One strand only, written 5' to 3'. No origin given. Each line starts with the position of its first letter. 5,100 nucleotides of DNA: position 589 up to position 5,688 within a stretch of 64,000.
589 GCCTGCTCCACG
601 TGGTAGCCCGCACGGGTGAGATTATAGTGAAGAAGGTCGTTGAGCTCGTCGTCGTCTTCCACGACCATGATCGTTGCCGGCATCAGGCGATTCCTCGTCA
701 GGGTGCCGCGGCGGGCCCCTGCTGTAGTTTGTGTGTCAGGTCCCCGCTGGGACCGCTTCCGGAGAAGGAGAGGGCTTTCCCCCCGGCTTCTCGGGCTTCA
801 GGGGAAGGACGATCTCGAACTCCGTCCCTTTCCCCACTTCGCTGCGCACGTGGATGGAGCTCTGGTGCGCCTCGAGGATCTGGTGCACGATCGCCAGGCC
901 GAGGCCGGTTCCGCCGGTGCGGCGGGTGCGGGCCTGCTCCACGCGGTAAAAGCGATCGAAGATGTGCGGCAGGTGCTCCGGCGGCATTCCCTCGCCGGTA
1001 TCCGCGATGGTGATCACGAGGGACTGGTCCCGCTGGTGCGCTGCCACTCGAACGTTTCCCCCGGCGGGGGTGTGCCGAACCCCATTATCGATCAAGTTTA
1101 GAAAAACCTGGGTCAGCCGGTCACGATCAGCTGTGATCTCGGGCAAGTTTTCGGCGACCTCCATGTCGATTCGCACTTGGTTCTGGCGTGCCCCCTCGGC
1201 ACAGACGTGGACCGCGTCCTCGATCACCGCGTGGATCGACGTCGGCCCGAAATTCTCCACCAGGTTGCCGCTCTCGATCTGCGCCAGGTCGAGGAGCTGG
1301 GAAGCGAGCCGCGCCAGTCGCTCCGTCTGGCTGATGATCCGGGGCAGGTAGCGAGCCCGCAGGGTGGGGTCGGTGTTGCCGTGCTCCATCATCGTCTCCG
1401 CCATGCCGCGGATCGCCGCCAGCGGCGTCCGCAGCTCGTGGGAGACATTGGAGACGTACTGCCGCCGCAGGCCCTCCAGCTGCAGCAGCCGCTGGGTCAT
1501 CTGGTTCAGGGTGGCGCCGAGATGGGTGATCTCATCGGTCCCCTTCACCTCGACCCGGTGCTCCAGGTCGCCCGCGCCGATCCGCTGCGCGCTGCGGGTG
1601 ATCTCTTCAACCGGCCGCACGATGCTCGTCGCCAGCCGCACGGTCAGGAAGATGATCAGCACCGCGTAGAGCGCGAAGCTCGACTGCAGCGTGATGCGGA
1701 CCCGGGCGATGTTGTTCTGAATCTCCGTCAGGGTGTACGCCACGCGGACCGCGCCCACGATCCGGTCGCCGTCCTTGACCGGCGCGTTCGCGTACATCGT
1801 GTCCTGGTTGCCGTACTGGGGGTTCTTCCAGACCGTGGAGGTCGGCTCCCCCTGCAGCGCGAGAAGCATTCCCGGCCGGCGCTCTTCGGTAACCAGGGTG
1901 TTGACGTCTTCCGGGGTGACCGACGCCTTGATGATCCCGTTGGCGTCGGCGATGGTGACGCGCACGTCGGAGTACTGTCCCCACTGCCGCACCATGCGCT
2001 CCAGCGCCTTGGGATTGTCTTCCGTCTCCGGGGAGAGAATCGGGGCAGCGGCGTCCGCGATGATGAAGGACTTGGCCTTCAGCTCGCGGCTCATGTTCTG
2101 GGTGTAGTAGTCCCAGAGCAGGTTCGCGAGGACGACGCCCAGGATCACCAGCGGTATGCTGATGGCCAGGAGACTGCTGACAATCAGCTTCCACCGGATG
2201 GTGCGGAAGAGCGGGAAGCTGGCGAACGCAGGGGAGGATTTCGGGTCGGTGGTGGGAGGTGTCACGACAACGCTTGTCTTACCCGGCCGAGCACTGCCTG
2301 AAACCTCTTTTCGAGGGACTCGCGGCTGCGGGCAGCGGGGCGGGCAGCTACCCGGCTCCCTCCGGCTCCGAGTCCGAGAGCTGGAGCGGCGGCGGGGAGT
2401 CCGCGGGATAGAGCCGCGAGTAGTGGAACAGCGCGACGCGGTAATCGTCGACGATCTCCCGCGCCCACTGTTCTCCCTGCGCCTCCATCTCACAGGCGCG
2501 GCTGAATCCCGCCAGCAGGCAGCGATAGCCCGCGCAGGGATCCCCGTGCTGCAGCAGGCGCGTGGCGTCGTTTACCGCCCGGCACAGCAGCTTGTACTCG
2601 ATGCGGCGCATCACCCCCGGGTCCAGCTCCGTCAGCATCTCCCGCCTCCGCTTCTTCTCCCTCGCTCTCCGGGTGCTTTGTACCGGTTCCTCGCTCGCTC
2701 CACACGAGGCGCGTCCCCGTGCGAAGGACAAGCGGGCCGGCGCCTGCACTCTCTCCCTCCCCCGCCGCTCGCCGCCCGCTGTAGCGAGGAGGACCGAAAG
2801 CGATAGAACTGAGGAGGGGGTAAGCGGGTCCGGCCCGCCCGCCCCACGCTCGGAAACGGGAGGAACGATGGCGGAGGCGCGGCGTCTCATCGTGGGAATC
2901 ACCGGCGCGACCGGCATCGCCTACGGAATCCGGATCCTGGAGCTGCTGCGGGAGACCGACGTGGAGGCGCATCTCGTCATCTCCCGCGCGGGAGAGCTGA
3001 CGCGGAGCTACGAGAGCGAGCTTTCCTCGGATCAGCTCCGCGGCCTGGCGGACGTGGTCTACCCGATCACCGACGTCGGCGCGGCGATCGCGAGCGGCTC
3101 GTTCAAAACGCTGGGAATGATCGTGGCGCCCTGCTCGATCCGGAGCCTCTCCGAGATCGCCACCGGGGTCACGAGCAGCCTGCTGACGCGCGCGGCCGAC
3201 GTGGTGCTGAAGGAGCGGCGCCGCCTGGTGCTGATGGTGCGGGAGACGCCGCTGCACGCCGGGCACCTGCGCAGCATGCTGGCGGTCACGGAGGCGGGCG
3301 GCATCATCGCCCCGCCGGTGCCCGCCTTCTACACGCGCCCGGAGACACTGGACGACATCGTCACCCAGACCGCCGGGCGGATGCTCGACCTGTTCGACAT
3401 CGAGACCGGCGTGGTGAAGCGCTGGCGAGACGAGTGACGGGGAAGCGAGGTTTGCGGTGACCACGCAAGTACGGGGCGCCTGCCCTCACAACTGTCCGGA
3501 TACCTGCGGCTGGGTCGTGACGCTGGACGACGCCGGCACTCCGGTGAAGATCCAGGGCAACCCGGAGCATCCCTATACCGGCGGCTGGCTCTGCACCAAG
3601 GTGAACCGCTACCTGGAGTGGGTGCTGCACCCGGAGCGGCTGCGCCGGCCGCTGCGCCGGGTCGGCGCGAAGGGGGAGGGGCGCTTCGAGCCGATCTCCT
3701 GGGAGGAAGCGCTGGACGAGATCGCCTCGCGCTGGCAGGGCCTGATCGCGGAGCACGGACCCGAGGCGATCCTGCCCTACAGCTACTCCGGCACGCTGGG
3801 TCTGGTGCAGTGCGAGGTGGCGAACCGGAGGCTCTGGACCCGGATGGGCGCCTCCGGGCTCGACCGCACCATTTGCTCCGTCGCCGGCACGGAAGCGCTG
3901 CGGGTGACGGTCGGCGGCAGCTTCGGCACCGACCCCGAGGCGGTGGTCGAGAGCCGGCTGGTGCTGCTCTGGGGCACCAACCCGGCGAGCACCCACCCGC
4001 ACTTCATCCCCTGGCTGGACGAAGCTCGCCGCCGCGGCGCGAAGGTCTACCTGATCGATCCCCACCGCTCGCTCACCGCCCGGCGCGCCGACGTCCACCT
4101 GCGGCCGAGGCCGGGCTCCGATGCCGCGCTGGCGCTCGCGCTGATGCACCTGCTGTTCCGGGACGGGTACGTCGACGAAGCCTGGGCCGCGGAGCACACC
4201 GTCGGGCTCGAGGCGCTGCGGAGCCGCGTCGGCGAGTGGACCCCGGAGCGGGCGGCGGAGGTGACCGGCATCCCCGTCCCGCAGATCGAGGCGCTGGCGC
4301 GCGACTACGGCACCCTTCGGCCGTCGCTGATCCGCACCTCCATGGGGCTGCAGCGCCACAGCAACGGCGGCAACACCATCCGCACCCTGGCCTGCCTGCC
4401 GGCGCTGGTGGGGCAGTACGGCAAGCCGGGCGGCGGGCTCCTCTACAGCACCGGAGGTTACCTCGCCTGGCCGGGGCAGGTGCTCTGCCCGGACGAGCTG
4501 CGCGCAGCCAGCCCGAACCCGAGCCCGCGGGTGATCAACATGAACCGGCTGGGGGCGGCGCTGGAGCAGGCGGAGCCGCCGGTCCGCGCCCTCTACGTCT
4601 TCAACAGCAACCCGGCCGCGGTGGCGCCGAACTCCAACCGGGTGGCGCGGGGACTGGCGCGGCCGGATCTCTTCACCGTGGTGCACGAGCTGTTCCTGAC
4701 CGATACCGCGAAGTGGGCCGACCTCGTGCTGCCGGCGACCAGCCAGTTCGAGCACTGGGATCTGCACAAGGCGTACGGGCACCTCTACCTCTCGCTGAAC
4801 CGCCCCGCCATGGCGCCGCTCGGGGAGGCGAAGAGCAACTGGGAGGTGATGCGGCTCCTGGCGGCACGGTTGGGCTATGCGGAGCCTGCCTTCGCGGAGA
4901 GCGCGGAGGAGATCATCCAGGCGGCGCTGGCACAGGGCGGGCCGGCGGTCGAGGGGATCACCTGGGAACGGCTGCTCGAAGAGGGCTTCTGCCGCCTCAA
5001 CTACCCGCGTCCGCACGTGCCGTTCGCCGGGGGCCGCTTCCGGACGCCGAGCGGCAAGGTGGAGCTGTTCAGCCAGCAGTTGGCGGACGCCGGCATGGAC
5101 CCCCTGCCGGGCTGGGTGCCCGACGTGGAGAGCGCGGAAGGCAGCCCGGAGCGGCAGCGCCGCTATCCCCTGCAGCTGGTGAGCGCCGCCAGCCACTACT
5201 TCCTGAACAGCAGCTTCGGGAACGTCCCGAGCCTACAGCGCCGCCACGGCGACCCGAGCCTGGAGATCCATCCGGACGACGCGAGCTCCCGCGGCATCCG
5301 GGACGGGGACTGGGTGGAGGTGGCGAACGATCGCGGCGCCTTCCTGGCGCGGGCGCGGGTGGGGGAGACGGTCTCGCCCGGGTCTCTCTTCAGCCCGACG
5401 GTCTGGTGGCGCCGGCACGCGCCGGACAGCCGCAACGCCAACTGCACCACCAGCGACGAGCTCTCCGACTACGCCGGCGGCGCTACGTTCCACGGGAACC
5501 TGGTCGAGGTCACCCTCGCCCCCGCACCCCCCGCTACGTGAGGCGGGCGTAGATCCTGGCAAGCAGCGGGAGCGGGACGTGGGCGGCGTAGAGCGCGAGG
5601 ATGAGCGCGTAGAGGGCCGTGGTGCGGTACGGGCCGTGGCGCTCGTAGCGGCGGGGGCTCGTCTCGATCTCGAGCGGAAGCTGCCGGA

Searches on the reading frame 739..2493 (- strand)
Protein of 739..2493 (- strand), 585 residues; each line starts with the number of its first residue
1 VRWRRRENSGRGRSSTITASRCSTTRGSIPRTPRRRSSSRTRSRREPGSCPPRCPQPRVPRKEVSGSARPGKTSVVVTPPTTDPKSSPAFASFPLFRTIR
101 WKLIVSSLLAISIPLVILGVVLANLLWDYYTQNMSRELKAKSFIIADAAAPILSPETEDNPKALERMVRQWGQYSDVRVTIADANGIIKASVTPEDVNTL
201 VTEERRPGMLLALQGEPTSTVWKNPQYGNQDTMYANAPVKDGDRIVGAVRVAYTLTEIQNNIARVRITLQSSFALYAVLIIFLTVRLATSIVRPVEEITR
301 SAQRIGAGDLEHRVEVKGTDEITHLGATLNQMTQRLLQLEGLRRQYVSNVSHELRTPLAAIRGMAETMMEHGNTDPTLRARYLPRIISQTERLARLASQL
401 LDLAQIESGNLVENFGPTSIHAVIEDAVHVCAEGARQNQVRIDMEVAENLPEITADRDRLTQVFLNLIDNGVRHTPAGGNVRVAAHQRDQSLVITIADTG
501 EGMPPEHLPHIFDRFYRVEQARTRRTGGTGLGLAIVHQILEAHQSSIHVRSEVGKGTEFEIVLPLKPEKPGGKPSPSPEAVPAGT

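Call 36: search_protein_families(library=pfam, proteins=[window:739-2493:-], max_evalue=0.00001)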
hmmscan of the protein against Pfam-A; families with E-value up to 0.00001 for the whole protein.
window:739-2493:- (585 aa): 4 families
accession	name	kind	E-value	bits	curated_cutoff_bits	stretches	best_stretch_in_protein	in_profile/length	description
PF02518.31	HATPase_c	-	2.2e-34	118.7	26.4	1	456-566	2-110/111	Histidine kinase-, DNA gyrase B-, and HSP90-like ATPase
PF00512.31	HisKA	-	1.6e-18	67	26.9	1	343-409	2-66/66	His Kinase A (phospho-acceptor) domain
PF00672.30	HAMP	-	5.8e-17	62.2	25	1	287-337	2-52/53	HAMP domain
PF13581.12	HATPase_c_2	-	1e-06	29.2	27.4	1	464-544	40-113/127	Histidine kinase-like ATPase domain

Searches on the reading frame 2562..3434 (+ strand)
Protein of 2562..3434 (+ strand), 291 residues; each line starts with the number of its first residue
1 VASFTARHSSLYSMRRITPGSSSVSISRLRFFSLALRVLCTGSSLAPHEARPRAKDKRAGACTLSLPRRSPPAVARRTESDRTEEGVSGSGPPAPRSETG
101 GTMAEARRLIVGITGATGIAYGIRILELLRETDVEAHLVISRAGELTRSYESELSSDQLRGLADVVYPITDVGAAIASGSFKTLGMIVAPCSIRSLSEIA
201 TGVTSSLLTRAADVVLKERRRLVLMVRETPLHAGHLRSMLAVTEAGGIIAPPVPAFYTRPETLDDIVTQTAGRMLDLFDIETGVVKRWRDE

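Call 36: search_protein_families(library=pfam, proteins=[window:2562-3434:+], max_evalue=0.00001)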
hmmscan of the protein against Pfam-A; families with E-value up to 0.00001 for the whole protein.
window:2562-3434:+ (291 aa): 1 family
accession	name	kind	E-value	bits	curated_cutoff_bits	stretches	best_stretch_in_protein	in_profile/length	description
PF02441.25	Flavoprotein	-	3.1e-39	134.6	22.7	1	108-276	2-150/162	Flavoprotein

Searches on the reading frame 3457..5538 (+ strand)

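Call 36: search_protein_families(library=pfam, proteins=[window:3457-5538:+], max_evalue=0.00001)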
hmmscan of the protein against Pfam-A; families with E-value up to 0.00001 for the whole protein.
window:3457-5538:+ (694 aa): 3 families
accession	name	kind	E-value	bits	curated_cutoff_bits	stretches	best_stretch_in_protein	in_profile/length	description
PF00384.28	Molybdopterin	-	6.6e-48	164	24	1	61-470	1-352/353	Molybdopterin oxidoreductase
PF01568.27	Molydop_binding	-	7.5e-27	94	26.8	1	572-680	1-108/110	Molydopterin dinucleotide binding domain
PF04879.21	Molybdop_Fe4S4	-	2.4e-06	27.8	22.7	1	4-53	3-50/55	Molybdopterin oxidoreductase Fe4S4 domain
